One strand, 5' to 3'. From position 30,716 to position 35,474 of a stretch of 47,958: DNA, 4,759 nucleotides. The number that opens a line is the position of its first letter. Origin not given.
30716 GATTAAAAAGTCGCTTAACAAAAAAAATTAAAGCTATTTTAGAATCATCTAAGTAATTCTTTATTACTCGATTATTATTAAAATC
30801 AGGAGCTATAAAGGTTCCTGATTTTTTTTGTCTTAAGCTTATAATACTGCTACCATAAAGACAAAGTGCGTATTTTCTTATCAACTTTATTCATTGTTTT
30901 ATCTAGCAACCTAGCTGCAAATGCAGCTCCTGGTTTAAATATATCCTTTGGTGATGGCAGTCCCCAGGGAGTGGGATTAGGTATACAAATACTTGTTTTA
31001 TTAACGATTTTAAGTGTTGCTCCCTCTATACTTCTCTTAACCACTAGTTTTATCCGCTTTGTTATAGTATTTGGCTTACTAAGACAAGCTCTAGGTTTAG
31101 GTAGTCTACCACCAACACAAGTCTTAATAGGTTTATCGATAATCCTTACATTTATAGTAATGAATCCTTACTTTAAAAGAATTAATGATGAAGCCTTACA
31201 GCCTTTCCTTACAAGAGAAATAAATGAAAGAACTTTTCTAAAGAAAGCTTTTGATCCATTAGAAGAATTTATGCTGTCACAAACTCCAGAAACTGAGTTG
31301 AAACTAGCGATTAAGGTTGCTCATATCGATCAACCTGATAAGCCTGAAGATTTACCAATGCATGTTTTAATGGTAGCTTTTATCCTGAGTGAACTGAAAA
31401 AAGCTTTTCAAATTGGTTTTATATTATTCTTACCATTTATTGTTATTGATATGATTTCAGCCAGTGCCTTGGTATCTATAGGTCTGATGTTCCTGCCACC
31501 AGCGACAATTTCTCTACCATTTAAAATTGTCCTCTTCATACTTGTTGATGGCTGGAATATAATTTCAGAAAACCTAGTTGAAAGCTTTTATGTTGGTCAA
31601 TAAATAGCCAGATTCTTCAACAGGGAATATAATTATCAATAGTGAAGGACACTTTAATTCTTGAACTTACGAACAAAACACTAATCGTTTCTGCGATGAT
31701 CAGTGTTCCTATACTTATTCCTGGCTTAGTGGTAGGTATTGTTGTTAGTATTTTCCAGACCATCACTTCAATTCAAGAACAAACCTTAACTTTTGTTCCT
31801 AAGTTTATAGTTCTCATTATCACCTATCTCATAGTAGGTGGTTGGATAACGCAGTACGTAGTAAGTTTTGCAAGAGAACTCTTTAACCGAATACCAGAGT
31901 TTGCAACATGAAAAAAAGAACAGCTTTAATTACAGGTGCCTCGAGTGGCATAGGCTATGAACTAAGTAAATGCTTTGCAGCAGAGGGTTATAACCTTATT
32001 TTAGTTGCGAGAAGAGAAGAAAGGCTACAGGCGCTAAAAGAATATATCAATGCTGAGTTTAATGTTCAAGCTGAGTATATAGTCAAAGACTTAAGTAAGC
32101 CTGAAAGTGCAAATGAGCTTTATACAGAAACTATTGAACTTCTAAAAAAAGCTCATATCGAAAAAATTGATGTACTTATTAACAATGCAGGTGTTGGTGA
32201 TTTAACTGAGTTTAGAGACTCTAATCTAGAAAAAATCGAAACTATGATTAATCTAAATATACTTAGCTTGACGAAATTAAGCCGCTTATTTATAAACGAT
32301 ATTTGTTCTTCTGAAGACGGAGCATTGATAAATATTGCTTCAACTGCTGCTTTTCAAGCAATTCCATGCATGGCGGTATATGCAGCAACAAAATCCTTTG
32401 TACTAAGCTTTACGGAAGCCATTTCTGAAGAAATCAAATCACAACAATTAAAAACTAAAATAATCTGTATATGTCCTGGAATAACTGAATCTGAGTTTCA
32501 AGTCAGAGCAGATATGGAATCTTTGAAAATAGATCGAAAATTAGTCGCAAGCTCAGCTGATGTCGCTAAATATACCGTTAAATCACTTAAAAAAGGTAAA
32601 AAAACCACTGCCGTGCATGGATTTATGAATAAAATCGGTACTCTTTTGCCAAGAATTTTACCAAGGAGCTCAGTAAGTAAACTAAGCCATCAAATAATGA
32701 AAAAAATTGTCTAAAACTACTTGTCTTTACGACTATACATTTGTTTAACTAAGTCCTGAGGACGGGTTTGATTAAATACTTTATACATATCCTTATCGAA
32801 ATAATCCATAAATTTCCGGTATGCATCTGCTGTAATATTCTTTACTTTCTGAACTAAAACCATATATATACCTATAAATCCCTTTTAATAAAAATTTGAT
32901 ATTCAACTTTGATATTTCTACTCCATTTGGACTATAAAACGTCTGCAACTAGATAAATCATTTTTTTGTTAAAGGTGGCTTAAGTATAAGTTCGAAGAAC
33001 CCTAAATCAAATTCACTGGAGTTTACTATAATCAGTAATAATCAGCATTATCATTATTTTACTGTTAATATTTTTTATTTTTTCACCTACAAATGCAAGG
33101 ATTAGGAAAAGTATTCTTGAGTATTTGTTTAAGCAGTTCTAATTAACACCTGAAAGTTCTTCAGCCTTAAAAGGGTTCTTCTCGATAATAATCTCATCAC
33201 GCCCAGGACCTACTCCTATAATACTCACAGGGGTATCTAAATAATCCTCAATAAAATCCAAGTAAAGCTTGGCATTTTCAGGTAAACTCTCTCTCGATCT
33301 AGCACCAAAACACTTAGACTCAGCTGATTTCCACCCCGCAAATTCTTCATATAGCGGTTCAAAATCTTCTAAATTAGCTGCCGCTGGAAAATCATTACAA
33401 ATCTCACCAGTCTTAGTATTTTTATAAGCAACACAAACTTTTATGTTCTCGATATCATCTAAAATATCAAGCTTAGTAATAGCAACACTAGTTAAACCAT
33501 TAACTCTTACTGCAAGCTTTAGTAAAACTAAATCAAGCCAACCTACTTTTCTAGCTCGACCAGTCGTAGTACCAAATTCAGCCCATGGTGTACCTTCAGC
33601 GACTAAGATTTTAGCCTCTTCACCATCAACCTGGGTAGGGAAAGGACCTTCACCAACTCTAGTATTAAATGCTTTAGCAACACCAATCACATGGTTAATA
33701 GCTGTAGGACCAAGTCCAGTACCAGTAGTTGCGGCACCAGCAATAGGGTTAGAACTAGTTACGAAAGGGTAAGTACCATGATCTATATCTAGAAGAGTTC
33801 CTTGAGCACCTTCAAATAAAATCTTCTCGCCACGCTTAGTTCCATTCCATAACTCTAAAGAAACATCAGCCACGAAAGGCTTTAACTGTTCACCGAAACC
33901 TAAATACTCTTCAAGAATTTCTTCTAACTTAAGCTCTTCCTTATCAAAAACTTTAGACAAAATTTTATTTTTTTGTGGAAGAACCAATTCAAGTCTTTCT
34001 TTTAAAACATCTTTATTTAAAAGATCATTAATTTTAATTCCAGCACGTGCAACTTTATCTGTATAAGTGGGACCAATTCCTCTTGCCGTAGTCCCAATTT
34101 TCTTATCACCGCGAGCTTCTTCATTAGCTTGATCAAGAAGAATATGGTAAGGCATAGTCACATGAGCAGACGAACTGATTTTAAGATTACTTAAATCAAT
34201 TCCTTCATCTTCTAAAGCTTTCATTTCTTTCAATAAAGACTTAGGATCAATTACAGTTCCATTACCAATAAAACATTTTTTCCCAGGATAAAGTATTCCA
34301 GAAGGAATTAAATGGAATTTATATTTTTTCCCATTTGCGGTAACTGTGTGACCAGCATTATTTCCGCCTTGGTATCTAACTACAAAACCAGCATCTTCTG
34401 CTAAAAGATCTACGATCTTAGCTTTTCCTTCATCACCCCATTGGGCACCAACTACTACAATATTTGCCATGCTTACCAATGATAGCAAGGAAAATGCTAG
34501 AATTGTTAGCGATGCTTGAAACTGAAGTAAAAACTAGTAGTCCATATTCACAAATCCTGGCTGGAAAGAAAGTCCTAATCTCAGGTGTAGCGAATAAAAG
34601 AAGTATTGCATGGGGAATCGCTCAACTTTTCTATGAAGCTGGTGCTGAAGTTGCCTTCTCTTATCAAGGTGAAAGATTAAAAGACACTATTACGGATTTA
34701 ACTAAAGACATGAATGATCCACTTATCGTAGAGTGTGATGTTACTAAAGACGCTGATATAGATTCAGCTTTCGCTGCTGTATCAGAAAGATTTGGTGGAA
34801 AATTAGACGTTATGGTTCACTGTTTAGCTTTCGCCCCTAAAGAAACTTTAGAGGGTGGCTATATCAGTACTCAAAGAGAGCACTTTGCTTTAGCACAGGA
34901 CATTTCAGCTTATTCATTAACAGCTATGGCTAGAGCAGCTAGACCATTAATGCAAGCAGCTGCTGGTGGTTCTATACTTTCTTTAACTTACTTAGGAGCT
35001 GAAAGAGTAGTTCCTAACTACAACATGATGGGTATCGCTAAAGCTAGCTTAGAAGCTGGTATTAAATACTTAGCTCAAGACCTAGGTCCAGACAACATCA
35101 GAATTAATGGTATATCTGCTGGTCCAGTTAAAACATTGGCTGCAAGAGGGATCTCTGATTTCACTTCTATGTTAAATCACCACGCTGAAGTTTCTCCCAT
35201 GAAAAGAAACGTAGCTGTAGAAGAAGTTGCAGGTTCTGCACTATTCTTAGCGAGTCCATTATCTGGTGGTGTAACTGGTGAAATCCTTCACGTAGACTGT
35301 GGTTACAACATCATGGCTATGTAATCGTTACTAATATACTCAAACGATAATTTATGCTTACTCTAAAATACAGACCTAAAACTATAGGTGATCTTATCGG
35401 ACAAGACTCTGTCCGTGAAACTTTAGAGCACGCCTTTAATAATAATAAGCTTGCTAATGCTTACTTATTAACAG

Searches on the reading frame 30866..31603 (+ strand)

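Call 13: search_protein_families(library=pfam, proteins=[window:30866-31603:+], max_evalue=0.001)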
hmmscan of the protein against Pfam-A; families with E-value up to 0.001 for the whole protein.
window:30866-31603:+ (245 aa): 1 family
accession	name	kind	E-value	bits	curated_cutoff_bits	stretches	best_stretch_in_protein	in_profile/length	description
PF00813.25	FliP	-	1.3e-69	234.4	26.9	1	45-237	1-191/191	FliP family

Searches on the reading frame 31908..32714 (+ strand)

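Call 14: search_protein_families(library=pfam, proteins=[window:31908-32714:+], max_evalue=0.001)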
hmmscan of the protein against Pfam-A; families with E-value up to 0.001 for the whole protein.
window:31908-32714:+ (268 aa): 4 families
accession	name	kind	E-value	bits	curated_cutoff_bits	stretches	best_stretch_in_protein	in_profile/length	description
PF00106.31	adh_short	-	2.4e-45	154.9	26.6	1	5-199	2-188/195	short chain dehydrogenase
PF13561.12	adh_short_C2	-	2.5e-25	89.9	27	1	10-197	1-180/236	Enoyl-(Acyl carrier protein) reductase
PF08659.16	KR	-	8.4e-10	39.3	22.6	1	5-172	2-163/180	KR domain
PF01370.27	Epimerase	-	2.5e-05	24.3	20.9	1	6-176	1-160/240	NAD dependent epimerase/dehydratase family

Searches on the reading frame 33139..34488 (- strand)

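Call 14: search_protein_families(library=pfam, proteins=[window:33139-34488:-], max_evalue=0.001)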
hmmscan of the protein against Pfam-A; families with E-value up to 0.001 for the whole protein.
window:33139-34488:- (449 aa): 1 family
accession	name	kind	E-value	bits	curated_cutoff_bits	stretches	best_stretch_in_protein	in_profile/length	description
PF00709.27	Adenylsucc_synt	-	2.7e-173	576.9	27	1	11-434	1-416/416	Adenylosuccinate synthetase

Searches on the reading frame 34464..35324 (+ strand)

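Call 14: search_protein_families(library=pfam, proteins=[window:34464-35324:+], max_evalue=0.001)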
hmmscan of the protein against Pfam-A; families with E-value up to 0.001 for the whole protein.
window:34464-35324:+ (286 aa): 2 families
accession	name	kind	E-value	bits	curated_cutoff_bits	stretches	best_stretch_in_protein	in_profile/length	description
PF13561.12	adh_short_C2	-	1.2e-86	290.6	27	1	41-282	1-236/236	Enoyl-(Acyl carrier protein) reductase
PF00106.31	adh_short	-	2.9e-19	69.7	26.6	1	37-229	3-189/195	short chain dehydrogenase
